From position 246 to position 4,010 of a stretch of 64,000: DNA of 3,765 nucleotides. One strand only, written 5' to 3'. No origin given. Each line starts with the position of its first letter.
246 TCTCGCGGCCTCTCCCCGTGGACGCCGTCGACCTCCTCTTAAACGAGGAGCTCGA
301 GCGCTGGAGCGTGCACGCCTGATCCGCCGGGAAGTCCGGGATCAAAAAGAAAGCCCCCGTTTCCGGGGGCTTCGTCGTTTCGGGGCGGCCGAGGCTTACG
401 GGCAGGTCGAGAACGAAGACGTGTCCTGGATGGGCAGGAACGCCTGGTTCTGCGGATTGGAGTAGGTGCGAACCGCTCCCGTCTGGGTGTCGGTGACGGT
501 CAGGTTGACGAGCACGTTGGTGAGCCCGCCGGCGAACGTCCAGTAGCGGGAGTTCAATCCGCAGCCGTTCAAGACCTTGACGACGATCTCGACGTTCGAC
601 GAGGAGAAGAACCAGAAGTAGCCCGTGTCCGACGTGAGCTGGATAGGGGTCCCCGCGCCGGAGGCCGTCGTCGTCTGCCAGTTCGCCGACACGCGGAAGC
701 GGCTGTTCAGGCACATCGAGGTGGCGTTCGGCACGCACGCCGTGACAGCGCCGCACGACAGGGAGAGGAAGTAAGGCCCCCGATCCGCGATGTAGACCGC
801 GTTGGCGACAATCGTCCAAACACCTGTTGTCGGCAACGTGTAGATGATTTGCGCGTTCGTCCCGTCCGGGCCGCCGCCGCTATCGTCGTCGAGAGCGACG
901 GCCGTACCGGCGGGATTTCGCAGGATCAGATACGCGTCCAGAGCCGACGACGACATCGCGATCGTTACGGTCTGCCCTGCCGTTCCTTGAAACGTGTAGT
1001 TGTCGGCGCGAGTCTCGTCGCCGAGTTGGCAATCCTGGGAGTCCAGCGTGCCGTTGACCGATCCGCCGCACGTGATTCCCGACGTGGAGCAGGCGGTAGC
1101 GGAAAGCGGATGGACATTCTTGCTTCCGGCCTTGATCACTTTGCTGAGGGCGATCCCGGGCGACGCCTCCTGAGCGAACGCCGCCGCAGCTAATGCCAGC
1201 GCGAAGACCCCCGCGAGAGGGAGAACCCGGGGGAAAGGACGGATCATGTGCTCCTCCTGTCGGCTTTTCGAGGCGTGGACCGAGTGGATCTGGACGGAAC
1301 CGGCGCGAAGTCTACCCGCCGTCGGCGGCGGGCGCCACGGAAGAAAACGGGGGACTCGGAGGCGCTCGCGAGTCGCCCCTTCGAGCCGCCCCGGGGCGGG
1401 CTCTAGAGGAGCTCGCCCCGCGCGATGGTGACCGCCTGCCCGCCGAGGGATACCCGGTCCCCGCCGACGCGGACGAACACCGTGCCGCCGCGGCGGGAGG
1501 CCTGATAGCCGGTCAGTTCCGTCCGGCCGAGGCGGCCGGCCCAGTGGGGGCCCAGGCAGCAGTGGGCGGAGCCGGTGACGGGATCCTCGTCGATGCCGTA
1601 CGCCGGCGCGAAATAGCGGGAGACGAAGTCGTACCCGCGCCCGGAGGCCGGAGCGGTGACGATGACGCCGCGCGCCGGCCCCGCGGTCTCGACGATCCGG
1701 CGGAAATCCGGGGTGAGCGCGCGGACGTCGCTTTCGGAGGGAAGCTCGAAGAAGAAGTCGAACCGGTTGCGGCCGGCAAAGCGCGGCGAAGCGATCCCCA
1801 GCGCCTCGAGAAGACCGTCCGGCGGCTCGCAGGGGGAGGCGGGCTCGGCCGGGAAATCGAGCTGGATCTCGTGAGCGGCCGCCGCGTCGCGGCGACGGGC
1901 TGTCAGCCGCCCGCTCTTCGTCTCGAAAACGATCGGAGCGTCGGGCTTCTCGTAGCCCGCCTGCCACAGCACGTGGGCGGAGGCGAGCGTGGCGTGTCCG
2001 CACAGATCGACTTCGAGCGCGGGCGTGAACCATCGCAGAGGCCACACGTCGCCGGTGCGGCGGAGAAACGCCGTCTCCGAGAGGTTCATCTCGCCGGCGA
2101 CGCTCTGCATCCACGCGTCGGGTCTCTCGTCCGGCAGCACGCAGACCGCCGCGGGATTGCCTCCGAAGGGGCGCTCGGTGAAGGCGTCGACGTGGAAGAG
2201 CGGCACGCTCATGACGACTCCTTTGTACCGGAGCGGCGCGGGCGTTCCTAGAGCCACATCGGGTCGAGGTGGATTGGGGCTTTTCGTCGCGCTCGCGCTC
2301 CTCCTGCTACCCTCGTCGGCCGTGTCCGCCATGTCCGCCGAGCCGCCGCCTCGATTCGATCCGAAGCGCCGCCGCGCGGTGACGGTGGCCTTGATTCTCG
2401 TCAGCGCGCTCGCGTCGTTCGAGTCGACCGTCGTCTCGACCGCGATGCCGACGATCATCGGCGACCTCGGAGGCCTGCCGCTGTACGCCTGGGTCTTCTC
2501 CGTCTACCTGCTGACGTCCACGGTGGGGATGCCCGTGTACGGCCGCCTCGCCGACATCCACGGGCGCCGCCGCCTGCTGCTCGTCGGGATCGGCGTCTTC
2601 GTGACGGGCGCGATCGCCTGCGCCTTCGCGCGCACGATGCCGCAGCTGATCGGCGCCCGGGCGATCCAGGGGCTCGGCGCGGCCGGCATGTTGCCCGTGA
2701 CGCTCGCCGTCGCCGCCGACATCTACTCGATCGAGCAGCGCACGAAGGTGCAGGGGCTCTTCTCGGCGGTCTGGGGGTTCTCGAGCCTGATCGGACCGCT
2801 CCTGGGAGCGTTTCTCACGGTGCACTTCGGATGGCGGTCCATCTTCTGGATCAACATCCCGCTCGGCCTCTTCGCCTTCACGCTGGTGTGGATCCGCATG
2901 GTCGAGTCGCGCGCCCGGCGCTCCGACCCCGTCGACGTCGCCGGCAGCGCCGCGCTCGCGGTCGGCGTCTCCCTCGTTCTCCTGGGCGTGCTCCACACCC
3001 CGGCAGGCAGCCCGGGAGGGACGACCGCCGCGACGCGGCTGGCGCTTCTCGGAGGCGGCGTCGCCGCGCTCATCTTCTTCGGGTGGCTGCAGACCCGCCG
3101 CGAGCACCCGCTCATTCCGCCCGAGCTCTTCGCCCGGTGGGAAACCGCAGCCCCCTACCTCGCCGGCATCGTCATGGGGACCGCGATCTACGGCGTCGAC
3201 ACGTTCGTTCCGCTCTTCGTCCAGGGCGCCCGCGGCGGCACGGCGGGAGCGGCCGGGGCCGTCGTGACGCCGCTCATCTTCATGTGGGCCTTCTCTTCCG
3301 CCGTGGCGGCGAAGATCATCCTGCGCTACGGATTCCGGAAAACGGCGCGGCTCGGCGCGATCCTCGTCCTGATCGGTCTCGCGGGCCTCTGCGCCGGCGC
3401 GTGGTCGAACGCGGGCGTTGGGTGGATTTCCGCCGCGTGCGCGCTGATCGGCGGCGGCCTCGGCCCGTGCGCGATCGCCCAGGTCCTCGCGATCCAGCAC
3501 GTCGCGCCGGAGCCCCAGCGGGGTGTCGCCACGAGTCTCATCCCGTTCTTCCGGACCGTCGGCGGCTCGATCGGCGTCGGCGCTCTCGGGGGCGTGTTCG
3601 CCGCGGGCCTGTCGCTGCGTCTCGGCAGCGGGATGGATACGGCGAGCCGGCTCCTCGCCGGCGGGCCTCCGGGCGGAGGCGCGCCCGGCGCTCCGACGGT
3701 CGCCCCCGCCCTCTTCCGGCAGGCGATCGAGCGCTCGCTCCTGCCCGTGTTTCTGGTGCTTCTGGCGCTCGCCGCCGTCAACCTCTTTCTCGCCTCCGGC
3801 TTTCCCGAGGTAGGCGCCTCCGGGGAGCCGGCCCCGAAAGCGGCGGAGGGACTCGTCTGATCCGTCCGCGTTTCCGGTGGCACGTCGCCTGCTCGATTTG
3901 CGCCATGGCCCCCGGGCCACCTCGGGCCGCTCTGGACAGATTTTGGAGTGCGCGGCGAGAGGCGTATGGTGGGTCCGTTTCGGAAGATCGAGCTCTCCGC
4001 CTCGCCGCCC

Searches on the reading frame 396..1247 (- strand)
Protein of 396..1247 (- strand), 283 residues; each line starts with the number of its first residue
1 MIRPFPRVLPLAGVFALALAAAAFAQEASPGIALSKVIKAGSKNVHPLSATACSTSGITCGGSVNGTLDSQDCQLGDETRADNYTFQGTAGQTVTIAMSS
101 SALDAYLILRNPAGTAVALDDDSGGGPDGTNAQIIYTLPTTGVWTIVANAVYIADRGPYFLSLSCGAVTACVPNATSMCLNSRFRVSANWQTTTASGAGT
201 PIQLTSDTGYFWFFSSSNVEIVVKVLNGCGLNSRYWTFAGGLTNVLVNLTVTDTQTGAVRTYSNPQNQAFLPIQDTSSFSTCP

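Call 4: search_protein_families(library=pfam, proteins=[window:396-1247:-], max_evalue=1)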
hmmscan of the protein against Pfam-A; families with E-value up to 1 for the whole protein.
window:396-1247:- (283 aa): 1 family
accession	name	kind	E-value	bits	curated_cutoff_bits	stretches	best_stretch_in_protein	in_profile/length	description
PF04151.21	PPC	-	3.7e-09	37.8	25.9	1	82-147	3-67/70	Bacterial pre-peptidase C-terminal domain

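Call 5: search_protein_families(library=ncbifam, proteins=[window:396-1247:-], max_evalue=1)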
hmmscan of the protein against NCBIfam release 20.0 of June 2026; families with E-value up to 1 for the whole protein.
window:396-1247:- (283 aa): 0 families

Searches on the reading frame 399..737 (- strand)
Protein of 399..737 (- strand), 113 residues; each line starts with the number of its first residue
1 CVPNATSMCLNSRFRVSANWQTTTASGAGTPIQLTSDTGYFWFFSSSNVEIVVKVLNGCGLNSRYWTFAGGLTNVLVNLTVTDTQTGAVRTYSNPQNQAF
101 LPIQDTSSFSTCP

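Call 10: search_solved_structures(query=A1, max_evalue=10)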
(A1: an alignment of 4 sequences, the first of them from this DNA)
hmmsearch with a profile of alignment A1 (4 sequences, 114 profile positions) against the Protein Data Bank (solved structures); distinct sequences matched with E-value up to 10: 2.
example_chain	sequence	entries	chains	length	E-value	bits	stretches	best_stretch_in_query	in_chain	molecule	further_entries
8cez_A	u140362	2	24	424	1.1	12.7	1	28-101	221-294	Portal protein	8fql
1wp5_A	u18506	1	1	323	2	11.9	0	35-93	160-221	topoisomerase IV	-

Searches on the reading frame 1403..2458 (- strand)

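Call 19: search_protein_families(library=pfam, proteins=[window:1403-2458:-], max_evalue=0.001)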
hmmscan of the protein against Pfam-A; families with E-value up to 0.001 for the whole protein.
window:1403-2458:- (351 aa): 1 family
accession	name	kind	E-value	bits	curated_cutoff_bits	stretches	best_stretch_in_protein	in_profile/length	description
PF02567.21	PhzC-PhzF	-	5.5e-63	213.5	27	1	90-348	1-281/281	Phenazine biosynthesis-like protein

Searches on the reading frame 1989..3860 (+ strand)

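Call 19: search_protein_families(library=pfam, proteins=[window:1989-3860:+], max_evalue=0.001)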
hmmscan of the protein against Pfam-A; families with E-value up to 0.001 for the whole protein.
window:1989-3860:+ (623 aa): 3 families
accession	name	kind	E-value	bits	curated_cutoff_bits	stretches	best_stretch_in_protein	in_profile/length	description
PF07690.21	MFS_1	-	1.3e-54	185.9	33.4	1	135-529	1-346/347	Major Facilitator Superfamily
PF06609.19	TRI12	-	1.5e-09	37.3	23.2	1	142-384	56-309/599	Fungal trichothecene efflux pump (TRI12)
PF00083.30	Sugar_tr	-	1.1e-08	34.8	22.3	1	165-301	47-189/452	Sugar (and other) transporter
